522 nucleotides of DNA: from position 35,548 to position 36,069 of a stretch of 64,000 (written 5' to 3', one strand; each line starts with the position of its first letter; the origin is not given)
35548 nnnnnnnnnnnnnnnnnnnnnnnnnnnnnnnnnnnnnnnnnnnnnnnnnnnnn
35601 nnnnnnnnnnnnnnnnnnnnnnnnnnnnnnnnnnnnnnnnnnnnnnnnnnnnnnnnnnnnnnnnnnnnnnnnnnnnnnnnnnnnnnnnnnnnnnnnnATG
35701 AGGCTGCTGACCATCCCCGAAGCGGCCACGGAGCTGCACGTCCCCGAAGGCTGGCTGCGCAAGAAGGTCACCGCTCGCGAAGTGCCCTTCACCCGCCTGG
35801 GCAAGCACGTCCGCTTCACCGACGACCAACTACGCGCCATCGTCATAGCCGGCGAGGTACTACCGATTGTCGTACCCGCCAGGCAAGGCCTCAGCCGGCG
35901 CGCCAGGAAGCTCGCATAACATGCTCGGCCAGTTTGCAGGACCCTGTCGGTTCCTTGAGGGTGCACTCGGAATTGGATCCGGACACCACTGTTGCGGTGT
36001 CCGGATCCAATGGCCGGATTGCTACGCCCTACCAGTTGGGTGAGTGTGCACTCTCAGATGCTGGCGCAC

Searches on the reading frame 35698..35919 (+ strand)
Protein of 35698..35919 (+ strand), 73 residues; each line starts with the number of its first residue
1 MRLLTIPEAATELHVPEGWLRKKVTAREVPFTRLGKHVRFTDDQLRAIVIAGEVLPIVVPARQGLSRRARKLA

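Call 23: search_protein_families(library=pfam, proteins=[window:35698-35919:+], max_evalue=0.01)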
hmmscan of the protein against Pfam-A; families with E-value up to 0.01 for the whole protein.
window:35698-35919:+ (73 aa): 1 family
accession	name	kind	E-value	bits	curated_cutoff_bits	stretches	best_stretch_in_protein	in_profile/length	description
PF12728.13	HTH_17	-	1e-06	29.3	27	1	3-47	1-45/51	Helix-turn-helix domain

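Call 73: find_homologous_proteins(query=window:35698-35916:+, max_evalue=0.001)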
Query window:35698-35916:+ (73 aa): 100 proteins with E <= 0.001 among 101 candidates.
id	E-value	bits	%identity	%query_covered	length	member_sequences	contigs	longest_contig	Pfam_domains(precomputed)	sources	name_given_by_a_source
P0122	2.0e-39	150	100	100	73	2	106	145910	PF12728.14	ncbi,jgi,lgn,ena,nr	ncbi:MAG TPA: excisionase family DNA-binding protein [Actinomycetales bacterium]|jgi:excisionase fam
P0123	1.8e-30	121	83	97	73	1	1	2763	PF12728.14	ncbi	-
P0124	3.2e-27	111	77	97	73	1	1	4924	PF12728.14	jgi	jgi:excisionase family DNA binding protein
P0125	1.3e-24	103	70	100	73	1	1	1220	PF12728.14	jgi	jgi:excisionase family DNA binding protein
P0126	1.3e-23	100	72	99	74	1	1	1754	PF12728.14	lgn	-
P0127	1.6e-23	99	72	99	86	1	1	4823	PF12728.14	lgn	-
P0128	2.2e-23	99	72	97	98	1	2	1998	PF12728.14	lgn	-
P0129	7.0e-22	94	66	100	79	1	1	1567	PF12728.14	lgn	-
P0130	2.3e-19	86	72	92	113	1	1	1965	PF12728.14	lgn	-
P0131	2.3e-19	86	63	100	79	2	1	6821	PF12728.14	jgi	jgi:excisionase family DNA binding protein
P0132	4.8e-19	85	63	100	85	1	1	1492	PF12728.14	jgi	jgi:excisionase family DNA binding protein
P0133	7.0e-19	85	67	97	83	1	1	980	PF12728.14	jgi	jgi:excisionase family DNA binding protein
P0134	8.3e-19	84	66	97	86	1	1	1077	PF12728.14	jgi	-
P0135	8.4e-19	84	68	95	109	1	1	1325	PF12728.14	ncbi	ncbi:MAG: helix-turn-helix domain-containing protein [Trebonia sp.]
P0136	1.5e-18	84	67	97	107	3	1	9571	PF12728.14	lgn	-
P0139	2.1e-18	83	68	90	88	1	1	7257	PF12728.14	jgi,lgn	jgi:excisionase family DNA binding protein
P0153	2.8e-17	80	65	93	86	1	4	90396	PF12728.14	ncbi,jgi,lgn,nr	ncbi:MAG TPA: helix-turn-helix domain-containing protein [Mycobacteriales bacterium]|jgi:excisionase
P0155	3.5e-17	79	72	78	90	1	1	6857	PF12728.14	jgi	jgi:excisionase family DNA binding protein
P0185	3.7e-15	73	69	93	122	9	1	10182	PF12728.14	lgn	-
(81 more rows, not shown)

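Call 74: find_encoding_contigs(protein=P0124, flank=6000, max_places=2)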
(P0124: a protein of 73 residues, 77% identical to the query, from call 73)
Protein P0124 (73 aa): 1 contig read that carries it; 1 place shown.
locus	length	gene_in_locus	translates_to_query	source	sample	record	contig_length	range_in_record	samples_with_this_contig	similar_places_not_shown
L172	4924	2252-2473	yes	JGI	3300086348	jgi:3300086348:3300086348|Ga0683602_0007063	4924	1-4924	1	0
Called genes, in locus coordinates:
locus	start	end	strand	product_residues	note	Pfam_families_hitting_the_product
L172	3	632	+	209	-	?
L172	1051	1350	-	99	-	-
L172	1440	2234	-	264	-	-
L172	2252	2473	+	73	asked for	PF12728:HTH_17 (weak)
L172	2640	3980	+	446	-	PF01381:HTH_3, PF13560:HTH_31, PF14559:TPR_19 (faint), PF07719:TPR_2 (faint), PF13428:TPR_14 (faint), PF13432:TPR_16 (faint), PF17874:TPR_MalT (weak), PF13424:TPR_12 (weak), +1 more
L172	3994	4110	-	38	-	-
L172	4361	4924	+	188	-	?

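Call 75: find_encoding_contigs(protein=P0136, flank=8000, max_places=2)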
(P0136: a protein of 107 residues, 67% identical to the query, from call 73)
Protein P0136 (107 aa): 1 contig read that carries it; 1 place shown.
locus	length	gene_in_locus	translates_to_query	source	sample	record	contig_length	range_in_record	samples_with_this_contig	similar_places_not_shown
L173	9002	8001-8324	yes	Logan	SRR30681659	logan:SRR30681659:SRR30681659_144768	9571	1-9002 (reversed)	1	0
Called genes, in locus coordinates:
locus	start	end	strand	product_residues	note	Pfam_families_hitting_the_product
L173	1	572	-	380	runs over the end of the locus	?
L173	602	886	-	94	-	-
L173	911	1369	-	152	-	-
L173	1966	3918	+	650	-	-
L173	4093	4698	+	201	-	-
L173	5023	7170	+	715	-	PF08751:TrwC, PF13604:AAA_30, PF13245:AAA_19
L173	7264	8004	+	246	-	-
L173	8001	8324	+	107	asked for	PF12728:HTH_17 (weak)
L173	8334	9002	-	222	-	?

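Call 76: find_encoding_contigs(protein=P0127, flank=6000, max_places=2)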
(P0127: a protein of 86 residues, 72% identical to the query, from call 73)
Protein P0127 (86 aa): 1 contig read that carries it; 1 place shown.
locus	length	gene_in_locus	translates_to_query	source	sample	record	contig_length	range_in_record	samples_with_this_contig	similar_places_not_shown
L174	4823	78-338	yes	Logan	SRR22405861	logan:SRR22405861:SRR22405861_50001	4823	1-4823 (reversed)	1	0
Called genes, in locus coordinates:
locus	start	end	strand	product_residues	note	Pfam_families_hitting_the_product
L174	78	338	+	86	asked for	PF12728:HTH_17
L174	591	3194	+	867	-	PF00931:NB-ARC (weak), PF13191:AAA_16 (weak), PF14559:TPR_19 (faint)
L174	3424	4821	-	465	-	?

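Call 78: find_encoding_contigs(protein=P0155, flank=7000, max_places=1)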
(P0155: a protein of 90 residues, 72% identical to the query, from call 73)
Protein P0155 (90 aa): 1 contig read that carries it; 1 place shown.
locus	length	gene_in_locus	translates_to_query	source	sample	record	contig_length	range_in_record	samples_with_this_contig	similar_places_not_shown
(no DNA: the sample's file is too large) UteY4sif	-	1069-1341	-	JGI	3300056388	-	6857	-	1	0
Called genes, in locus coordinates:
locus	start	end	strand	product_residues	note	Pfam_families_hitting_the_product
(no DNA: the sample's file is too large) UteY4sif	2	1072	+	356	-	?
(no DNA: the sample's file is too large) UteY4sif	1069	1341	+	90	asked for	PF12728:HTH_17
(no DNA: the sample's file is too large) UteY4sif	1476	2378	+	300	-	PF03796:DnaB_C, PF06745:ATPase, PF13481:AAA_25 (weak)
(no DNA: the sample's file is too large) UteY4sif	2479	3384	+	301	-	-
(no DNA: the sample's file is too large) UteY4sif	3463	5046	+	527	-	PF04760:IF2_N (weak), PF14213:DUF4325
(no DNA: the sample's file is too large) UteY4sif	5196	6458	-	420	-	PF00589:Phage_integrase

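Call 79: find_encoding_contigs(protein=P0185, flank=7000, max_places=1)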
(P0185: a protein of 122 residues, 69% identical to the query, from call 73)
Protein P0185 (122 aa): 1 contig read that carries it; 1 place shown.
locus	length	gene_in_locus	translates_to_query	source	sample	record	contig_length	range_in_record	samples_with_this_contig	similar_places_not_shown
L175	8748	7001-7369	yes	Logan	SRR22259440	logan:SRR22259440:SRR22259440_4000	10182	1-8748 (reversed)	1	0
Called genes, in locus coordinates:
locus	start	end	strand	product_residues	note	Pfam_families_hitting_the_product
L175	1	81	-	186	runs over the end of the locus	-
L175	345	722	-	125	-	-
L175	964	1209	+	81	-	-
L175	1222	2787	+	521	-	-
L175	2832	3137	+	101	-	-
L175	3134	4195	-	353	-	-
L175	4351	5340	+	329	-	PF08751:TrwC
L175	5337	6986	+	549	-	PF13086:AAA_11 (faint), PF13245:AAA_19, PF13604:AAA_30, PF01443:Viral_helicase1 (faint)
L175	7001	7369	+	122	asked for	PF12728:HTH_17 (weak)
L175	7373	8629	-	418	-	PF00589:Phage_integrase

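Call 80: find_encoding_contigs(protein=P0139, flank=7000, max_places=1)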
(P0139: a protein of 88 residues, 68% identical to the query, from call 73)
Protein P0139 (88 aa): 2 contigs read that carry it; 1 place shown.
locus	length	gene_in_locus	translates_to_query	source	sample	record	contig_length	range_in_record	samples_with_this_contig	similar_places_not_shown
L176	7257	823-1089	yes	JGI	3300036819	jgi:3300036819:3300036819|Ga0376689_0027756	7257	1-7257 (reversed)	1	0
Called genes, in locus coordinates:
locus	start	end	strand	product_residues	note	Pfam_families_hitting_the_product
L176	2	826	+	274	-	?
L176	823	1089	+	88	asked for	PF12728:HTH_17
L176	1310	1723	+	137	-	-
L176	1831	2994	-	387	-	PF00067:p450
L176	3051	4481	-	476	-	PF03109:ABC1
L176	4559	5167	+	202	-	PF00440:TetR_N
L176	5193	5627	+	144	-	PF00005:ABC_tran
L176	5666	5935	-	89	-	-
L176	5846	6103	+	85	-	PF00583:Acetyltransf_1, PF13508:Acetyltransf_7, PF13673:Acetyltransf_10 (weak)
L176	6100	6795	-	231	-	PF01734:Patatin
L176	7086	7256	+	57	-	?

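Call 81: find_encoding_contigs(protein=P0153, flank=7000, max_places=1)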
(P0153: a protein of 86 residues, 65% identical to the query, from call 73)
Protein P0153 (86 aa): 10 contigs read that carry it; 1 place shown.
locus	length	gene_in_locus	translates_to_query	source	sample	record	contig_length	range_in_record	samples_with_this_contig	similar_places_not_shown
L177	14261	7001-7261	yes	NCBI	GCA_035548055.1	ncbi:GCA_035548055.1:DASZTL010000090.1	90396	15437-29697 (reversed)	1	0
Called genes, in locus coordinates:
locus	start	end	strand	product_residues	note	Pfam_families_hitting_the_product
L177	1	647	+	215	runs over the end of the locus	-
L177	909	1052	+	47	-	-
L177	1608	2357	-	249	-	PF02633:Creatininase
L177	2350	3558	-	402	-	-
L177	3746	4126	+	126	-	-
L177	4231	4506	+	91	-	-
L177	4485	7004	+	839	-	PF01580:FtsK_SpoIIIE (weak), PF20199:RepSA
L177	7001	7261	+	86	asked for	PF12728:HTH_17 (weak)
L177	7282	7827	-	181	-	PF02899:Phage_int_SAM_1 (weak), PF00589:Phage_integrase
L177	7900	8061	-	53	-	-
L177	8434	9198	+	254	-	PF12401:FhaA_N, PF16697:Yop-YscD_cpl, PF00498:FHA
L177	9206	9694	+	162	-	PF16697:Yop-YscD_cpl, PF00498:FHA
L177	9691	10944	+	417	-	PF00481:PP2C, PF13672:PP2C_2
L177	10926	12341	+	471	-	PF01098:FTSW_RODA_SPOVE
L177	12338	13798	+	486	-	PF21922:PBP_dimer_2, PF00905:Transpeptidase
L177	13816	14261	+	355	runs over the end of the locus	PF03793:PASTA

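Call 96: search_protein_families(library=ncbifam, proteins=[window:35698-35919:+], max_evalue=0.001)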
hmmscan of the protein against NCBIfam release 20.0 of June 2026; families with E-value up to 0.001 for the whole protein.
window:35698-35919:+ (73 aa): 1 family
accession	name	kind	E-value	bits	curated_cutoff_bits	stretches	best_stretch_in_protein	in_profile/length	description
TIGR01764.1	excise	domain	7.2e-08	32.7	28.8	1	3-46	1-44/49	excisionase family DNA-binding protein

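Call 97: predict_structure(alignment_id=A4)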
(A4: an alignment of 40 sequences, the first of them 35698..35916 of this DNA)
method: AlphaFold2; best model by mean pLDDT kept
length: 73 residues; sequences in the alignment: 40
mean_pLDDT: 78.4   pTM: 0.57
mean pLDDT of the five models: 78.4, 77.5, 76.9, 76.1, 75.4
residues with pLDDT >= 90: 38; 70-90: 12; 50-70: 12; < 50: 11
segments of 3 or more residues with pLDDT < 50: 58-62, 71-73
pLDDT, mean of each block of 10 residues (from residue 1): 89 91 91 92 91 55 50 45
secondary structure, 60 per line:
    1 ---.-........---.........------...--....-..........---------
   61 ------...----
elements in order: H6-13 H17-25 E32-34 E37-40 H42-51

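Call 100: fold_search(model_id=the predicted structure, library=pdb)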
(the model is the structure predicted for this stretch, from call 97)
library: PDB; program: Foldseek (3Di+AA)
matches with E <= 10: 701; with E <= 0.001: 0
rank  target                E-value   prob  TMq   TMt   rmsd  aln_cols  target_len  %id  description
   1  6ama_H                3.9e-03  1.00  0.55  0.69   2.4        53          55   32  Structure of S. coelicolor/S. venezuelae BldC-smeA-ssfA complex to 3.09 Angstrom (released 2018-03-28)
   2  6ama_P                7.1e-03  1.00  0.54  0.67   2.4        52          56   33  Structure of S. coelicolor/S. venezuelae BldC-smeA-ssfA complex to 3.09 Angstrom (released 2018-03-28)
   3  6ama_B                8.7e-03  1.00  0.54  0.67   2.5        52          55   33  Structure of S. coelicolor/S. venezuelae BldC-smeA-ssfA complex to 3.09 Angstrom (released 2018-03-28)
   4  6amk_A                1.2e-02  1.00  0.56  0.73   2.0        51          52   27  Structure of Streptomyces venezuelae BldC-whiI opt complex (released 2018-03-28)
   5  6ama_Y                1.2e-02  1.00  0.53  0.65   2.6        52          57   31  Structure of S. coelicolor/S. venezuelae BldC-smeA-ssfA complex to 3.09 Angstrom (released 2018-03-28)
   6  6ama_A                1.4e-02  1.00  0.55  0.69   2.5        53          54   32  Structure of S. coelicolor/S. venezuelae BldC-smeA-ssfA complex to 3.09 Angstrom (released 2018-03-28)
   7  6amk_B                2.2e-02  1.00  0.55  0.72   2.0        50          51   28  Structure of Streptomyces venezuelae BldC-whiI opt complex (released 2018-03-28)
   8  4j2n_A                3.1e-02  1.00  0.54  0.70   2.2        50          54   26  Crystal Structure of mycobacteriophage Pukovnik Xis (released 2013-10-23)
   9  2zhh                  4.3e-02  1.00  0.54  0.35   2.2        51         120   25  Crystal structure of SoxR (released 2008-03-25)
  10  5i44_K                4.6e-02  1.00  0.58  0.63   1.8        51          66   20  Structure of RacA-DNA complex; P21 form (released 2016-05-04)
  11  5i44_I                5.2e-02  1.00  0.55  0.61   1.9        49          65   18  Structure of RacA-DNA complex; P21 form (released 2016-05-04)
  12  5i44_A                5.6e-02  1.00  0.59  0.64   1.9        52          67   19  Structure of RacA-DNA complex; P21 form (released 2016-05-04)
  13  5d8c_A                6.0e-02  1.00  0.61  0.37   1.7        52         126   21  Crystal structure of HiNmlR, a MerR family regulator lacking the sensor domain, bound to promoter DNA (released 2016-06-29)
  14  4j2n_C                6.0e-02  1.00  0.54  0.67   1.7        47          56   26  Crystal Structure of mycobacteriophage Pukovnik Xis (released 2013-10-23)
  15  5d90_C                6.0e-02  1.00  0.55  0.33   2.1        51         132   24  Crystal structure of HiNmlR, a MerR family regulator lacking the sensor domain, bound to promoter DNA (released 2016-06-29)
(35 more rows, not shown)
